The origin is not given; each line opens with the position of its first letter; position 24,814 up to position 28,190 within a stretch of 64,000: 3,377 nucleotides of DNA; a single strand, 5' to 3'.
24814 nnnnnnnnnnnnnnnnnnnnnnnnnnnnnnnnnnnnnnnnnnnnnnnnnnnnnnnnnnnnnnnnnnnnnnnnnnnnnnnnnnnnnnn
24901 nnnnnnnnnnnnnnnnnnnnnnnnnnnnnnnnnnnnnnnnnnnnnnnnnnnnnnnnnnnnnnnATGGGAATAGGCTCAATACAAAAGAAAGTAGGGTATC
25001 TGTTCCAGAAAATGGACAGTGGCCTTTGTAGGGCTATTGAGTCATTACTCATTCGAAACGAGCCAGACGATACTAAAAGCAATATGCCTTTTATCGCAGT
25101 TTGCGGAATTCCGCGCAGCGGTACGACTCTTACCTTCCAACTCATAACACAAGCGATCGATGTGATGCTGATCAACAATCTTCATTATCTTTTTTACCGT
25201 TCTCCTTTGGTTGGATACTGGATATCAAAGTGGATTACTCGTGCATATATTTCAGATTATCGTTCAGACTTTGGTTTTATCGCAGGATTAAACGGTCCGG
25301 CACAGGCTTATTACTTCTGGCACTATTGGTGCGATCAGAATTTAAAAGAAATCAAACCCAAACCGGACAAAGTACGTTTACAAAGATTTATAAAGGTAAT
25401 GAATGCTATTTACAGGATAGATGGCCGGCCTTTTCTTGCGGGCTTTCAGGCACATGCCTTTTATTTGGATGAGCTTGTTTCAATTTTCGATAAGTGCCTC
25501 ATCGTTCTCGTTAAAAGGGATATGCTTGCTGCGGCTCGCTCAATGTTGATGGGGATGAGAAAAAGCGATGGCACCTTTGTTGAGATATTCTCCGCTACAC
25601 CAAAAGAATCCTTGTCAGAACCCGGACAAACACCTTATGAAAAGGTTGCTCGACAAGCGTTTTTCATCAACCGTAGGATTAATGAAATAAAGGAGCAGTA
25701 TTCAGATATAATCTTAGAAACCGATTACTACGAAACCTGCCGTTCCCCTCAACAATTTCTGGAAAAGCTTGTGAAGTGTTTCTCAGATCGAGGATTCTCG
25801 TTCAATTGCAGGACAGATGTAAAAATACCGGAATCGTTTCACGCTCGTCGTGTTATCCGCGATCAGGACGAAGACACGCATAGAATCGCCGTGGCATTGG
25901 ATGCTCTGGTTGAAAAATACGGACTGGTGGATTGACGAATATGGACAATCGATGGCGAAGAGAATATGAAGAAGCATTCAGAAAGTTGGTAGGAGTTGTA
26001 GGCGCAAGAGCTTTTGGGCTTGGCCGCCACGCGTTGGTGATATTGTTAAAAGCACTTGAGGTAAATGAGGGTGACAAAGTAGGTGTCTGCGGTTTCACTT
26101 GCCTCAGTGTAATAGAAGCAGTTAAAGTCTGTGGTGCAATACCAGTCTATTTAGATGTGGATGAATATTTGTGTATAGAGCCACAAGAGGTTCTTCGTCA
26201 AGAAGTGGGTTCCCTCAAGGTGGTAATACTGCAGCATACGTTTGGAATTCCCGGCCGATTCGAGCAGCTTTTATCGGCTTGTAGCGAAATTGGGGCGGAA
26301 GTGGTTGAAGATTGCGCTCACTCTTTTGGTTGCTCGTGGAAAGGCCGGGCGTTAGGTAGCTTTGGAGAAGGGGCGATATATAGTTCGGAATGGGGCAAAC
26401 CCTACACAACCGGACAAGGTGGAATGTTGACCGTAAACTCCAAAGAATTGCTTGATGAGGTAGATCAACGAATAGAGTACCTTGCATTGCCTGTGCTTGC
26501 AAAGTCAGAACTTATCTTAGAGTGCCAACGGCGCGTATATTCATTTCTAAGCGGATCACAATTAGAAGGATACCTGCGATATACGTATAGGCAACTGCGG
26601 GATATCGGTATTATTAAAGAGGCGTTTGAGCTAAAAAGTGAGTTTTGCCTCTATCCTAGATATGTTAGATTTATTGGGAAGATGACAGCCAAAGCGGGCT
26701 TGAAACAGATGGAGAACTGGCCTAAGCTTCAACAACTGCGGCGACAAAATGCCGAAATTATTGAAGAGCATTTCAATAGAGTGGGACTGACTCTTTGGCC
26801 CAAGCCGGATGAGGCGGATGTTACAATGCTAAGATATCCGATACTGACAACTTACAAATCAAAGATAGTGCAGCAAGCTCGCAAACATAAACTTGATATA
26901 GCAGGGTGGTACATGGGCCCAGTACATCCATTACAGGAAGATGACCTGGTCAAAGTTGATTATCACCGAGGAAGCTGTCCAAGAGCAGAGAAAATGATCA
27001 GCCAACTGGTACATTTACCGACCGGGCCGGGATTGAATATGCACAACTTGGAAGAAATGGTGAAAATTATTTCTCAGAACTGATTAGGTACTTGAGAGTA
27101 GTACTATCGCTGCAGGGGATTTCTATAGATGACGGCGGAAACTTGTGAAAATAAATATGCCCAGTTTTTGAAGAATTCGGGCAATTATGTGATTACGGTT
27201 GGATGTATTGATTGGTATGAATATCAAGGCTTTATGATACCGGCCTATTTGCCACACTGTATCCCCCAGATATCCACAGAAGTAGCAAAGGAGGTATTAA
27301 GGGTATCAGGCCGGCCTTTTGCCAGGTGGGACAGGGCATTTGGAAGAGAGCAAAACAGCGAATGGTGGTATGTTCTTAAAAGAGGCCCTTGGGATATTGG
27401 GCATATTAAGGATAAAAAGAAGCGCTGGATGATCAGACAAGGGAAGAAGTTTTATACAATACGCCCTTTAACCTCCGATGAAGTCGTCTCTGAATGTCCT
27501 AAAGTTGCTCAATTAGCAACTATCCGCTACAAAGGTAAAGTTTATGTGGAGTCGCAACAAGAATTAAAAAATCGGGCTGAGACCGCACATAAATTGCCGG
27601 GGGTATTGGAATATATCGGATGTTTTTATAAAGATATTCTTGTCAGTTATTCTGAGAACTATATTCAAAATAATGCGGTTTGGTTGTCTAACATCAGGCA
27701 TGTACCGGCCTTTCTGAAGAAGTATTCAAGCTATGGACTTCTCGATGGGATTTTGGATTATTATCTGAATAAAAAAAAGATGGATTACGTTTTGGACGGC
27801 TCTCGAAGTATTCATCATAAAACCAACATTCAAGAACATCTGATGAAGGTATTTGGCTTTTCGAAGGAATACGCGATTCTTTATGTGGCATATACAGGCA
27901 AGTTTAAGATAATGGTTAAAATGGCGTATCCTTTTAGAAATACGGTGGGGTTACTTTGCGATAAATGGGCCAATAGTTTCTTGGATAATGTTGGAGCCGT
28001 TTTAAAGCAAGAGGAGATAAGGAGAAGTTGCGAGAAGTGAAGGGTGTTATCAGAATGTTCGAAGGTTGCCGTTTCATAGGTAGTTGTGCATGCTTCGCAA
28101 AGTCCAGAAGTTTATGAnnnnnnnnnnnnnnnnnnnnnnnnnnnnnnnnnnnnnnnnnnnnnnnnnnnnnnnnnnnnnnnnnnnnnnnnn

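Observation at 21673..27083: In-cluster thiolase + 3-hydroxyacyl-CoA dehydrogenase + GNAT + aminotransferase: predicted supply line for N-(3-hydroxybutyryl) amino-sugar decoration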

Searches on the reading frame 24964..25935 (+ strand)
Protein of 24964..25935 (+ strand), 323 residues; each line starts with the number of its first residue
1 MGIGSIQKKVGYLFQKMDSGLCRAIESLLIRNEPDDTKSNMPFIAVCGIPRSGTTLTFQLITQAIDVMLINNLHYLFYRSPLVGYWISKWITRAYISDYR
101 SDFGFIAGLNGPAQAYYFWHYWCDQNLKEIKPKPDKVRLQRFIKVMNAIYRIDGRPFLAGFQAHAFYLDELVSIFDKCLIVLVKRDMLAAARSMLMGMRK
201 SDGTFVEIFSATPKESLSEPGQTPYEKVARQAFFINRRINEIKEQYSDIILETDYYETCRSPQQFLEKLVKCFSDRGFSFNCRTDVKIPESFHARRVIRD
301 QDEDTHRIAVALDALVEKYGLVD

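Call 4: search_protein_families(library=pfam, proteins=[window:24964-25935:+], max_evalue=0.01)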
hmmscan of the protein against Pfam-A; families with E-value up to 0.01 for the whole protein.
window:24964-25935:+ (323 aa): 2 families
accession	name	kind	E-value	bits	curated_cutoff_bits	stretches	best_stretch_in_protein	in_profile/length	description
PF13469.12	Sulfotransfer_3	-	1.6e-06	29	27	1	42-270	1-207/216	Sulfotransferase family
PF00685.33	Sulfotransfer_1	-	0.003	17.4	22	1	45-216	5-116/255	Sulfotransferase domain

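Call 5: search_protein_families(library=ncbifam, proteins=[window:24964-25935:+], max_evalue=0.01)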
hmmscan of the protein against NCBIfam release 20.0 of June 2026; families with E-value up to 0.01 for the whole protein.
window:24964-25935:+ (323 aa): 0 families

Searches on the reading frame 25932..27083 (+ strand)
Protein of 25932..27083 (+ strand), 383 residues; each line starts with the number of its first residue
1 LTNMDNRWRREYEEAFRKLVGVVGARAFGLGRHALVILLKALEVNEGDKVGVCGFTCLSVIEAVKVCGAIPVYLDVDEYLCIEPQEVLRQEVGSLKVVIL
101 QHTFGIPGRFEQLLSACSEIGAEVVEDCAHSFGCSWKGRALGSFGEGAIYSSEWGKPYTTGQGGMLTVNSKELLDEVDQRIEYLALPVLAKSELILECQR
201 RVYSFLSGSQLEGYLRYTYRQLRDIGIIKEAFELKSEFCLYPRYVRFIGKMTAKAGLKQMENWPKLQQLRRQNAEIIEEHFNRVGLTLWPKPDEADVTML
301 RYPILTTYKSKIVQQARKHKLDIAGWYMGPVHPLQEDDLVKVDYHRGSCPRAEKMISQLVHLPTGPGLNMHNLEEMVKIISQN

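Call 4: search_protein_families(library=pfam, proteins=[window:25932-27083:+], max_evalue=0.01)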
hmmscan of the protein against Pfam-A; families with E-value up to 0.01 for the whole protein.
window:25932-27083:+ (383 aa): 1 family
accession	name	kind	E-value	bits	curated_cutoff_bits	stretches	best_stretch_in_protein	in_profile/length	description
PF01041.23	DegT_DnrJ_EryC1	-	3e-46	158.7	19.8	2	10-177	27-195/360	DegT/DnrJ/EryC1/StrS aminotransferase family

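Call 5: search_protein_families(library=ncbifam, proteins=[window:25932-27083:+], max_evalue=0.01)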
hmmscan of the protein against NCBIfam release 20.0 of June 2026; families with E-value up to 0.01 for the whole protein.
window:25932-27083:+ (383 aa): 7 families
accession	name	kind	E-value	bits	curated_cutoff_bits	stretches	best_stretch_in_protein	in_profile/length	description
TIGR04181.1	NHT_00031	hypoth_equivalog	1.9e-29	102.7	420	1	8-176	31-216/359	LegC family aminotransferase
TIGR03588.1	PseC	equivalog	3.4e-25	88.7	423.5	2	11-177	34-207/380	UDP-4-amino-4,6-dideoxy-N-acetyl-beta-L-altrosamine transaminase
NF008658.2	PRK11658.1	equivalog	1.8e-19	69.6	631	1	10-178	36-204/379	UDP-4-amino-4-deoxy-L-arabinose aminotransferase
NF008687.0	PRK11706.1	equivalog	2.7e-19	69.2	375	1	37-176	61-201/375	dTDP-4-amino-4,6-dideoxygalactose transaminase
TIGR04427.1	PLP_DesI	equivalog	2.8e-19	69.5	650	1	9-176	54-220/390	dTDP-4-dehydro-6-deoxyglucose aminotransferase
NF011936.0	PRK15407.1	equivalog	3.2e-16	59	423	1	24-175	82-242/440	lipopolysaccharide biosynthesis protein RfbH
TIGR02379.1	ECA_wecE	subfamily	9.4e-15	54.2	434.85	1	38-175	62-201/376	dTDP-4-amino-4,6-dideoxy-D-glucose transaminase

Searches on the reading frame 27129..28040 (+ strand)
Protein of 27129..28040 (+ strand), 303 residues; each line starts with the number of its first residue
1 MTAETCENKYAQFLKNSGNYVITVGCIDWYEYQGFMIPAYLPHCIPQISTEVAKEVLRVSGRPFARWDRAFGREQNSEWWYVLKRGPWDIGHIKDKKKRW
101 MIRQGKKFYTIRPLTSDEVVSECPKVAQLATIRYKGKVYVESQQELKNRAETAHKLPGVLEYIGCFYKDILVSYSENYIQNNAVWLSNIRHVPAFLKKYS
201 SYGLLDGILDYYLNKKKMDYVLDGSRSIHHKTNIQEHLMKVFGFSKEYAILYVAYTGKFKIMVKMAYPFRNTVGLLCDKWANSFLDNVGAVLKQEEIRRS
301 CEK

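Call 4: search_protein_families(library=pfam, proteins=[window:27129-28040:+], max_evalue=0.01)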
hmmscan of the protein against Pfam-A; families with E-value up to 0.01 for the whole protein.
window:27129-28040:+ (303 aa): 0 families

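Call 5: search_protein_families(library=ncbifam, proteins=[window:27129-28040:+], max_evalue=0.01)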
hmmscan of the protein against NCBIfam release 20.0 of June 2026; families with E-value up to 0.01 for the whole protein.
window:27129-28040:+ (303 aa): 0 families

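Call 54: find_homologous_proteins(query=window:27129-28040:+, max_evalue=0.00001)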
Query window:27129-28040:+ (303 aa): 173 proteins with E <= 0.00001 among 565 candidates; the best 120 are listed.
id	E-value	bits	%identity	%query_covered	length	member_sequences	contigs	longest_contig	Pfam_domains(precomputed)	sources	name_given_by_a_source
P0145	1.3e-189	647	92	100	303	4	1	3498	-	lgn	-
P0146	9.7e-187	637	89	100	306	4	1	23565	-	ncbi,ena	-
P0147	6.9e-179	612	86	98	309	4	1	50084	-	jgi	-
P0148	1.4e-151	522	78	95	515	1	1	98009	PF13673.14,PF13508.14,PF00583.32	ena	-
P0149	9.9e-146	503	70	100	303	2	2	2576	-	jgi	-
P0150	1.2e-144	499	69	100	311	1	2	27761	-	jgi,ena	-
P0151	1.3e-144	499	69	100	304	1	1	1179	-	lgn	-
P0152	2.6e-143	495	72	98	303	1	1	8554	-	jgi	jgi:hypothetical protein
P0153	3.9e-142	491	68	100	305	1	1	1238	-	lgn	-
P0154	1.8e-141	489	67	99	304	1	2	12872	-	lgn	-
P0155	2.0e-141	488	69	100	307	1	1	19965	-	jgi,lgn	jgi:hypothetical protein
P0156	2.4e-140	485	68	99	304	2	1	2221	-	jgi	-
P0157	3.5e-140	484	66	100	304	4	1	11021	-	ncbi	ncbi:hypothetical protein ES707_08241 [subsurface metagenome]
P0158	3.6e-140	484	69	97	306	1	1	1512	-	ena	-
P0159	5.3e-140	484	68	99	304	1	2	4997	-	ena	-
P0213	7.0e-127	441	64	97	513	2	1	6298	PF13673.14,PF13302.14,PF13508.14,PF08445.17,PF00583.32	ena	-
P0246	3.3e-116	406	58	99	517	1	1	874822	PF13673.14,PF13508.14,PF08445.17,PF00583.32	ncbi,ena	-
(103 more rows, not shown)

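Call 61: predict_structure(alignment_id=A3)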
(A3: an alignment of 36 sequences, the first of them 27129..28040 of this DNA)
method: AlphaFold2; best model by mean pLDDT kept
length: 303 residues; sequences in the alignment: 36
mean_pLDDT: 88.2   pTM: 0.85
mean pLDDT of the five models: 88.2, 87.4, 87.3, 83.9, 78.3
residues with pLDDT >= 90: 190; 70-90: 92; 50-70: 15; < 50: 6
segments of 3 or more residues with pLDDT < 50: 1-5
pLDDT, mean of each block of 10 residues (from residue 1): 60 94 95 90 92 97 91 87 92 90 88 96 93 78 92 93 94 95 92 75 90 96 70 78 91 94 94 82 78 91 87
secondary structure, 60 per line:
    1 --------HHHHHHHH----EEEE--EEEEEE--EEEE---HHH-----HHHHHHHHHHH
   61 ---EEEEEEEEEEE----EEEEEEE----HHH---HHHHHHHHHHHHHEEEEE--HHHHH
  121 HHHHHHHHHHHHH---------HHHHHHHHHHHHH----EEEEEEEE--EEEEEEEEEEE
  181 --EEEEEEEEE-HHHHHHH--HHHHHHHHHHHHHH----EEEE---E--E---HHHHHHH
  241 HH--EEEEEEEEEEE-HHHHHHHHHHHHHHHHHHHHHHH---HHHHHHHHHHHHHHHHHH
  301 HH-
elements in order: H9-16 E21-24 E27-32 E35-38 H50-60 E64-74 E79-85 H96-108 E109-113 H116-133 H143-155 E160-167 E170-180 E183-191 H193-199 H202-215 E220-223 H234-242 E245-255 H257-279 H283-302

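Call 63: fold_search(model_id=the predicted structure, library=pdb)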
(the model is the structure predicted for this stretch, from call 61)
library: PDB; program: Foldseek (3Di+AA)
matches with E <= 10: 892; with E <= 0.001: 161
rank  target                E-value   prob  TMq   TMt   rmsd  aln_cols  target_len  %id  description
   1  6wqb                  4.0e-08  1.00  0.40  0.42  10.8       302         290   12  Crystal structure of VipF from Legionella hackeliae in complex with acetyl-CoA (released 2021-11-10)
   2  9wqx                  4.2e-08  1.00  0.56  0.59   5.2       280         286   13  aminoacyl-tRNA-dependent peptide synthase, Sbb17, complexed with streptothrisamine (released 2026-04-01)
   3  6snr                  7.5e-08  1.00  0.57  0.45   7.0       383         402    8  Crystal structure of FemX (released 2020-09-09)
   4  4v34                  8.9e-08  1.00  0.47  0.44   7.7       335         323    8  The Structure of A-PGS from Pseudomonas aeruginosa (SeMet derivative) (released 2015-08-19)
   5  9wqw                  1.2e-07  1.00  0.54  0.56   6.2       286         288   12  aminoacyl-tRNA-dependent peptide synthase, Sbb17 (released 2026-04-01)
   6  7wx7                  1.3e-07  1.00  0.39  0.41  10.0       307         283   12  complex of a legionella acetyltransferase VipF and COA/ACO (released 2023-02-22)
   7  4v36_B                1.3e-07  1.00  0.52  0.51   6.1       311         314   11  The structure of L-PGS from Bacillus licheniformis (released 2015-08-19)
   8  5vrv_A                1.7e-07  1.00  0.51  0.49   7.1       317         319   10  2.05 Angstrom Resolution Crystal Structure of C-terminal Domain (DUF2156) of Putative Lysylphosphatidylglycerol Synthe (released 2017-05-24)
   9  7z6a_A                1.8e-07  1.00  0.59  0.55   5.7       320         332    8  CRYSTAL STRUCTURE OF WEISSELLA VIRIDESCENS FEMXVV NON-RIBOSOMAL AMINO ACID TRANSFERASE IN COMPLEX WITH A PEPTIDYL-XNA  (released 2022-10-26)
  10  1ne9                  1.8e-07  1.00  0.56  0.51   6.2       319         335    8  Crystal Structure of Weissella viridescens FemX at 1.7 Ang Resolution (released 2004-02-10)
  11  5vrv_D                2.0e-07  1.00  0.50  0.49   7.0       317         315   10  2.05 Angstrom Resolution Crystal Structure of C-terminal Domain (DUF2156) of Putative Lysylphosphatidylglycerol Synthe (released 2017-05-24)
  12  7wx5                  2.1e-07  1.00  0.40  0.42   9.7       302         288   12  a Legionella acetyltransferase effector VipF (released 2023-02-22)
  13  9wqy                  2.5e-07  1.00  0.56  0.59   4.8       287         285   11  aminoacyl-tRNA-dependent peptide synthase, Sba18, complexed with streptothrisamine (released 2026-04-01)
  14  5vrv_E                3.3e-07  1.00  0.50  0.49   6.6       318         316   10  2.05 Angstrom Resolution Crystal Structure of C-terminal Domain (DUF2156) of Putative Lysylphosphatidylglycerol Synthe (released 2017-05-24)
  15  6wqc                  3.3e-07  1.00  0.42  0.43   9.9       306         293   12  Crystal structure of VipF from Legionella hackeliae in complex with CoA (released 2021-11-10)
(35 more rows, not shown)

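Call 68: find_encoding_contigs(protein=P0148, flank=9000, max_places=1)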
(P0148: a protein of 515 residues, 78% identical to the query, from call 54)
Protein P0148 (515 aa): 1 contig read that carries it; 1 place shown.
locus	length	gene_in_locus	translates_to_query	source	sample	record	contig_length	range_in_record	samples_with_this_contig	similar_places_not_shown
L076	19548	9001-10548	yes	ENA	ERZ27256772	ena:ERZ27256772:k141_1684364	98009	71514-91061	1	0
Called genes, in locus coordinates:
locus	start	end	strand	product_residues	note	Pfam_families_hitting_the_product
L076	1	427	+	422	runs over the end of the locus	PF01595:CNNM, PF00571:CBS (faint), PF03471:CorC_HlyC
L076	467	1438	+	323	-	PF01595:CNNM, PF00571:CBS (faint)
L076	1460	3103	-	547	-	PF00795:CN_hydrolase, PF02540:NAD_synthase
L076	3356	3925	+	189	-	PF13580:SIS_2, PF01380:SIS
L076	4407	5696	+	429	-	PF02737:3HCDH_N, PF00725:3HCDH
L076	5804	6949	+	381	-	PF00108:Thiolase_N, PF02803:Thiolase_C, PF22691:Thiolase_C_1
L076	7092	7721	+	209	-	PF13508:Acetyltransf_7 (weak), PF00583:Acetyltransf_1 (weak)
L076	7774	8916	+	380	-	PF01041:DegT_DnrJ_EryC1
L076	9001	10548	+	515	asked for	PF00583:Acetyltransf_1 (weak), PF13673:Acetyltransf_10 (faint), PF13508:Acetyltransf_7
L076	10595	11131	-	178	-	PF03190:Thioredox_DsbH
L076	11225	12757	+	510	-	PF11028:TMEM260_N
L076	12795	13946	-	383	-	PF00953:Glycos_transf_4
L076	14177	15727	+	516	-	-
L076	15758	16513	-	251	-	PF04892:VanZ-LLP1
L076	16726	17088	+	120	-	PF07578:LAB_N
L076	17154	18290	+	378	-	PF13620:CarboxypepD_reg (weak)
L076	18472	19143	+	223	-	PF01965:DJ-1_PfpI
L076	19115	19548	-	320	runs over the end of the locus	PF24400:DUF7544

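Call 69: find_encoding_contigs(protein=P0246, flank=9000, max_places=1)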
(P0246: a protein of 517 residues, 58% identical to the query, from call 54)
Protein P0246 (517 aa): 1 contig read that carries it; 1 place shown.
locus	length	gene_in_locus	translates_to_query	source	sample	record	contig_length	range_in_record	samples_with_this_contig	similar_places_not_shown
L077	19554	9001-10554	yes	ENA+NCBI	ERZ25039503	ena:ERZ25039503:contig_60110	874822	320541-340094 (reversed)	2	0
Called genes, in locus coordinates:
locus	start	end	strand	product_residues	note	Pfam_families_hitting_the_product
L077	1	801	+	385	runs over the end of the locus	PF13439:Glyco_transf_4 (weak), PF13579:Glyco_trans_4_4 (weak), PF00534:Glycos_transf_1, PF13692:Glyco_trans_1_4, PF13524:Glyco_trans_1_2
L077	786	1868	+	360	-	-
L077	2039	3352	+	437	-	PF27533:CapK_C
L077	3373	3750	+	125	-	PF08240:ADH_N (weak)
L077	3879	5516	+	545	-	PF00107:ADH_zinc_N, PF02254:TrkA_N (weak), PF01408:GFO_IDH_MocA, PF22725:GFO_IDH_MocA_C3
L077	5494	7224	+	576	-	PF16889:Hepar_II_III_N, PF07940:Hepar_II_III_C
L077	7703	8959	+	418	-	PF13439:Glyco_transf_4, PF13579:Glyco_trans_4_4, PF00534:Glycos_transf_1, PF13692:Glyco_trans_1_4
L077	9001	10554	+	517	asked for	PF00583:Acetyltransf_1, PF08445:FR47 (weak), PF13508:Acetyltransf_7, PF13673:Acetyltransf_10 (weak)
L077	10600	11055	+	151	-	PF02397:Bac_transf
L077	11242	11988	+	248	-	PF00535:Glycos_transf_2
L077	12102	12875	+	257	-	PF00456:Transketolase_N, PF13292:DXP_synthase_N, PF00676:E1_dh (weak)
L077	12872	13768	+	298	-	PF02779:Transket_pyr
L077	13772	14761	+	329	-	PF01073:3Beta_HSD, PF01370:Epimerase, PF04321:RmlD_sub_bind, PF16363:GDP_Man_Dehyd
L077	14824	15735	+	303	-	PF00535:Glycos_transf_2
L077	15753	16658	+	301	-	PF13489:Methyltransf_23, PF13847:Methyltransf_31 (weak), PF08241:Methyltransf_11, PF08242:Methyltransf_12, PF13649:Methyltransf_25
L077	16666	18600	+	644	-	PF20604:DUF6798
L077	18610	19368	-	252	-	PF13385:Laminin_G_3, PF07589:PEP_exosort_dom (weak)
